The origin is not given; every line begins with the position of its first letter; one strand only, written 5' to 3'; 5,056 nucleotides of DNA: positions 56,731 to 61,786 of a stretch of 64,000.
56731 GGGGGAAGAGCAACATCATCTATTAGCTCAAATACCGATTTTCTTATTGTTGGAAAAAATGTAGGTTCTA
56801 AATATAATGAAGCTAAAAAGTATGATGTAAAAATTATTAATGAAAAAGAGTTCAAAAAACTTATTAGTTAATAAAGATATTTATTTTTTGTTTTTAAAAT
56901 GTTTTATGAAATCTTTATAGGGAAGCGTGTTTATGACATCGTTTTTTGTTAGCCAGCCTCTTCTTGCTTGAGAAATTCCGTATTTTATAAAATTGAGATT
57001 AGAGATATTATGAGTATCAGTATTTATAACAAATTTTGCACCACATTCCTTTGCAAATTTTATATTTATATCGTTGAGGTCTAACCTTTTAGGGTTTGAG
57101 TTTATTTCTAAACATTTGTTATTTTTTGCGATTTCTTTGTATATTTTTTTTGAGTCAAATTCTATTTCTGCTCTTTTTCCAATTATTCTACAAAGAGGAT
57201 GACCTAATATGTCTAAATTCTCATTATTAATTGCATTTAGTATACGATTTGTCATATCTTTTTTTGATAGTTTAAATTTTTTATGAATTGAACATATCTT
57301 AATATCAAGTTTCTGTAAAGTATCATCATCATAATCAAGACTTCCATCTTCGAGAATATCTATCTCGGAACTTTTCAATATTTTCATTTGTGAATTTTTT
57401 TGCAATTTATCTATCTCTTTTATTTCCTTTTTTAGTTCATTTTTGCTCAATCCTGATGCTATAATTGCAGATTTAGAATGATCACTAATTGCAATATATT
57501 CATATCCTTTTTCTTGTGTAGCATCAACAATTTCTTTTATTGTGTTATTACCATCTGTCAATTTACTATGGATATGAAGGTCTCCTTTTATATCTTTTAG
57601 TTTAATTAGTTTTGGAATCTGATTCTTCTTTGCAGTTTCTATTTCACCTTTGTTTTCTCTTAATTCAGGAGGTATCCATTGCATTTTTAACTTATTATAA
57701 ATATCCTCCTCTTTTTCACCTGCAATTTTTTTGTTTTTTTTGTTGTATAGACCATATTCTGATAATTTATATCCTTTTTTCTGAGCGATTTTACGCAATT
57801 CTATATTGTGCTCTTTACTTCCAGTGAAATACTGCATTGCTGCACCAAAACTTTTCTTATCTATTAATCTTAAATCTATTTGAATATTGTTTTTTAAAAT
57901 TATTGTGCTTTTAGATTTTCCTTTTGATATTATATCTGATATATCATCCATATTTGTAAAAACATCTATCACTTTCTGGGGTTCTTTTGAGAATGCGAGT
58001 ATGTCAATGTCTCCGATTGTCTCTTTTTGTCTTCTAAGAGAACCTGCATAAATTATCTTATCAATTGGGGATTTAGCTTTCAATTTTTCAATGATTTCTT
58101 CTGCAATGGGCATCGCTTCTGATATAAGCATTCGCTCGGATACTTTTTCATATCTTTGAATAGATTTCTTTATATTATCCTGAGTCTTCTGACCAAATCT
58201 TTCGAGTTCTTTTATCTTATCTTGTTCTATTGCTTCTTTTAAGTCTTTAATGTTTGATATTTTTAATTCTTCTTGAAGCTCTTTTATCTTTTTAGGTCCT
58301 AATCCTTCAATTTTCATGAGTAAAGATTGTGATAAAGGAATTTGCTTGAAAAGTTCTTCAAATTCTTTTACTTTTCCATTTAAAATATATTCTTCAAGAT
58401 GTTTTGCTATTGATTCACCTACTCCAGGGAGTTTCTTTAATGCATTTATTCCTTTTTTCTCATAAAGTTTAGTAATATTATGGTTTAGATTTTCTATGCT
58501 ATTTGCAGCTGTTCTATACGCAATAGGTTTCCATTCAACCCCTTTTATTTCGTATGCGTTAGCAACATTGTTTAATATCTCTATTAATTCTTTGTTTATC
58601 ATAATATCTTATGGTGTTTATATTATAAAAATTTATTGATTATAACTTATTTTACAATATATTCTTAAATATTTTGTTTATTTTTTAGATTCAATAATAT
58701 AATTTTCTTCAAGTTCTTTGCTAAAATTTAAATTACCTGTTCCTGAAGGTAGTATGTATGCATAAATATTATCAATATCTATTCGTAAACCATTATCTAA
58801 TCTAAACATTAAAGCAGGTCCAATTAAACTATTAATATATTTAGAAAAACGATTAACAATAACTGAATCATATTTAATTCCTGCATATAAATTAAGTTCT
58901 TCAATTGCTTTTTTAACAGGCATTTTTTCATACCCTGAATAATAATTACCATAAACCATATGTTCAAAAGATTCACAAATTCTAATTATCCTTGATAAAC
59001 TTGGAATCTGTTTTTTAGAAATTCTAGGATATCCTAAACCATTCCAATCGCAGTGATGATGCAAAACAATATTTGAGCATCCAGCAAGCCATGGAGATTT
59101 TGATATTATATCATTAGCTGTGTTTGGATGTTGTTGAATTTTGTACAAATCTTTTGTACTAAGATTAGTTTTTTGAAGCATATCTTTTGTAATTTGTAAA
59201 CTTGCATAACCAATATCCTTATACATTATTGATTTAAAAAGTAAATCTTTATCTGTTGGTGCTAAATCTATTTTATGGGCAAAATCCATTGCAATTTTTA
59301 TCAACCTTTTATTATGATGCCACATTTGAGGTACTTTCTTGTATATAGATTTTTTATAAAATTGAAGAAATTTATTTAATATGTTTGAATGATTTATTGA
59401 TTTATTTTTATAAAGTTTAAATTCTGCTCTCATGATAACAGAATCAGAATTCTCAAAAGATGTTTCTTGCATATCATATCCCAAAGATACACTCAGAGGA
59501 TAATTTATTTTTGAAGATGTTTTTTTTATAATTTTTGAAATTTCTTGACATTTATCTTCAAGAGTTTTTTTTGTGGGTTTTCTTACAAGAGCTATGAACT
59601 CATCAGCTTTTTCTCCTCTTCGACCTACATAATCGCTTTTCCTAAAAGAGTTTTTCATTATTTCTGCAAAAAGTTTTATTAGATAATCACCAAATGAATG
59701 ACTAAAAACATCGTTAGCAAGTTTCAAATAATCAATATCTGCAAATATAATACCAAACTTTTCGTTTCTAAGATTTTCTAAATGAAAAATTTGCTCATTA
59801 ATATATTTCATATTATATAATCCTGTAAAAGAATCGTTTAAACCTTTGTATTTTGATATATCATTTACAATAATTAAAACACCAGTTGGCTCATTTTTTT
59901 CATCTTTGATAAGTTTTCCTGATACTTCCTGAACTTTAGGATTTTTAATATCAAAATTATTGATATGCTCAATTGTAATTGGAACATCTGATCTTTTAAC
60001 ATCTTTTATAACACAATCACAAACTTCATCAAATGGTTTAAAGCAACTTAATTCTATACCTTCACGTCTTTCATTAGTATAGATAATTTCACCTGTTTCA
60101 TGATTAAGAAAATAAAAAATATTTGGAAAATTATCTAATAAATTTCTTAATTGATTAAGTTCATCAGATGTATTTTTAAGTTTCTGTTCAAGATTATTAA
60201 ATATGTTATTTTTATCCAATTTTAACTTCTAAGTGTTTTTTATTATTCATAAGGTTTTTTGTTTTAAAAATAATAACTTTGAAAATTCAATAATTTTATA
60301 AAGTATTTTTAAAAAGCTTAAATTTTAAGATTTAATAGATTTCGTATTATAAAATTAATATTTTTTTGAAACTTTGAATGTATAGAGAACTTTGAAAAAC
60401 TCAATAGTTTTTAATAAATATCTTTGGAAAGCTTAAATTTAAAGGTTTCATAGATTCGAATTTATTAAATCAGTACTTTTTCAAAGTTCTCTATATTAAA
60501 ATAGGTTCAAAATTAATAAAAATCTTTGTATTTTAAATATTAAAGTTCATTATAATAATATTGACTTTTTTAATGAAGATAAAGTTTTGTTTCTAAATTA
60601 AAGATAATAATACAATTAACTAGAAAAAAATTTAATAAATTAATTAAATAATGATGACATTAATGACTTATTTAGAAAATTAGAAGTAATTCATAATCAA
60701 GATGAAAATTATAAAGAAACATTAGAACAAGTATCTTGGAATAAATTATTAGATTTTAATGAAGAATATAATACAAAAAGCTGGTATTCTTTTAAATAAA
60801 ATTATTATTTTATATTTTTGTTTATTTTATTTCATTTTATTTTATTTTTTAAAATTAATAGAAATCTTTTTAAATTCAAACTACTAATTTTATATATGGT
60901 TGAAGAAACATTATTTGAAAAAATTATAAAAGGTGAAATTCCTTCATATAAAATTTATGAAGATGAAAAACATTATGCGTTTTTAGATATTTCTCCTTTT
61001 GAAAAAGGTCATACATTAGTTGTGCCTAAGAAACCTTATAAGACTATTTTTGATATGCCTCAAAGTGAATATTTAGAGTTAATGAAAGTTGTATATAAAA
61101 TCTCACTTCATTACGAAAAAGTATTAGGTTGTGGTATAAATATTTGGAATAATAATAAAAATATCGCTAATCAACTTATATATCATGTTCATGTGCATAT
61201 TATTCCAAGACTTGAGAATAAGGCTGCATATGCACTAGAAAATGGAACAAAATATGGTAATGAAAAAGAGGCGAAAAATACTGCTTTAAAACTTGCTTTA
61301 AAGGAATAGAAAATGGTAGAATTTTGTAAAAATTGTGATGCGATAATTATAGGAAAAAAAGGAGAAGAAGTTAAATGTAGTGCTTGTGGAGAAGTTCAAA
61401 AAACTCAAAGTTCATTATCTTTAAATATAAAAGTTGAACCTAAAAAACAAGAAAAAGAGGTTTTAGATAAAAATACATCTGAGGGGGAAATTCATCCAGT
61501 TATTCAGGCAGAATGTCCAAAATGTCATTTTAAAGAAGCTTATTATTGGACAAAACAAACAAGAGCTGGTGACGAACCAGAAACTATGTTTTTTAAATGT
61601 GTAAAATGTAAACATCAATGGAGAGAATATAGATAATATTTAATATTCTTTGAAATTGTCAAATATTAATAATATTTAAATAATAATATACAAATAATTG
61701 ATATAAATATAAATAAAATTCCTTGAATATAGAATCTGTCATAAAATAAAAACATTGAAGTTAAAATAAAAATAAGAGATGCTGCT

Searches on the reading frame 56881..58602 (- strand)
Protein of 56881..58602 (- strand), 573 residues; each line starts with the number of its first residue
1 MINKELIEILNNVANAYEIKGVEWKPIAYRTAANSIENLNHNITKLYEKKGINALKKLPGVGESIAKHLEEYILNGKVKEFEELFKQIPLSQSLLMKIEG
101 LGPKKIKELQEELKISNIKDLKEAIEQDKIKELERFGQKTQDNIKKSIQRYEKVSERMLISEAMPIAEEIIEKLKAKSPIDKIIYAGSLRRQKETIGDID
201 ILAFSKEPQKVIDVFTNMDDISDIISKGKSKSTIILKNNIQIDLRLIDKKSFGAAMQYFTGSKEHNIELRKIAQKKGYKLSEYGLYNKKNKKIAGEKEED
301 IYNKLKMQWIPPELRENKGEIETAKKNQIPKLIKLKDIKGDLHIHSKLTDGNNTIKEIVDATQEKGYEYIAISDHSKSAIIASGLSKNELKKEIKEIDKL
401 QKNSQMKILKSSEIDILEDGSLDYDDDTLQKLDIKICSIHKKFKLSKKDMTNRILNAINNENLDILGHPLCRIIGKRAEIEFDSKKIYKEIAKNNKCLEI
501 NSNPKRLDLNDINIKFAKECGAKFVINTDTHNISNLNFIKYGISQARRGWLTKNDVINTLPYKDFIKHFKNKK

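Call 32: search_protein_families(library=pfam, proteins=[window:56881-58602:-], max_evalue=0.001)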
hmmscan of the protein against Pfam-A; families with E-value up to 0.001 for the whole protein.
window:56881-58602:- (573 aa): 6 families
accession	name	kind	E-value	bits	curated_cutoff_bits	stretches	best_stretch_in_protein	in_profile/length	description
PF14791.11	DNA_pol_B_thumb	-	3.7e-26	91.2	25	1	255-316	1-63/63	DNA polymerase beta thumb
PF14716.13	HHH_8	-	2.7e-14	53.7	30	1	1-77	1-72/73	Helix-hairpin-helix domain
PF02811.25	PHP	-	2.2e-09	38.3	26.4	1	341-502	1-163/164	PHP domain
PF14520.12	HHH_5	-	1e-06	29.5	27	1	94-149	3-56/57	Helix-hairpin-helix domain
PF14792.12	DNA_pol_B_palm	-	3.1e-05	24.6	25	1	161-211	5-55/113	DNA polymerase beta palm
PF00633.29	HHH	-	0.00078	19.6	24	0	55-68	13-26/30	Helix-hairpin-helix motif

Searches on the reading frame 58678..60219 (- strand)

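Call 32: search_protein_families(library=pfam, proteins=[window:58678-60219:-], max_evalue=0.001)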
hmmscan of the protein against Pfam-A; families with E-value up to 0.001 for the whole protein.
window:58678-60219:- (513 aa): 2 families
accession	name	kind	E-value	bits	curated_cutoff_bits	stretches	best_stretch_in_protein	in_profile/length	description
PF00990.26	GGDEF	-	7.8e-21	75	23.8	1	129-275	4-157/161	Diguanylate cyclase, GGDEF domain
PF13487.12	HD_5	-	1.1e-19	71.2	27.2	1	292-453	7-169/170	HD domain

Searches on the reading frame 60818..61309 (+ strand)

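Call 32: search_protein_families(library=pfam, proteins=[window:60818-61309:+], max_evalue=0.001)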
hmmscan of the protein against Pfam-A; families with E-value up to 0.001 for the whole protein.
window:60818-61309:+ (163 aa): 2 families
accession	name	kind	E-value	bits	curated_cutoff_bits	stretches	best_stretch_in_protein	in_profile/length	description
PF01230.28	HIT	-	2.9e-23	82.8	21.5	1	38-132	1-96/98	HIT domain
PF11969.13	DcpS_C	-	4.3e-09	37.3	24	1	31-130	2-101/114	Scavenger mRNA decapping enzyme C-term binding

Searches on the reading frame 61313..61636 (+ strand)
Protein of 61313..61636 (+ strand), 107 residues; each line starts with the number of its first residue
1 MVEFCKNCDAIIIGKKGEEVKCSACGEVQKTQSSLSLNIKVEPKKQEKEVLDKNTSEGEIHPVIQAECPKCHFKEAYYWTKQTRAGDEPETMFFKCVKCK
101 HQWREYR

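Call 32: search_protein_families(library=pfam, proteins=[window:61313-61636:+], max_evalue=0.001)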
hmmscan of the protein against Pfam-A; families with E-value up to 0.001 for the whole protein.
window:61313-61636:+ (107 aa): 1 family
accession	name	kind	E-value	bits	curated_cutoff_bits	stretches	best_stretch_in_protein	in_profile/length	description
PF01096.23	Zn_ribbon_TFIIS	-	5.6e-19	68.1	21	1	66-104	1-39/39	Transcription factor S-II (TFIIS)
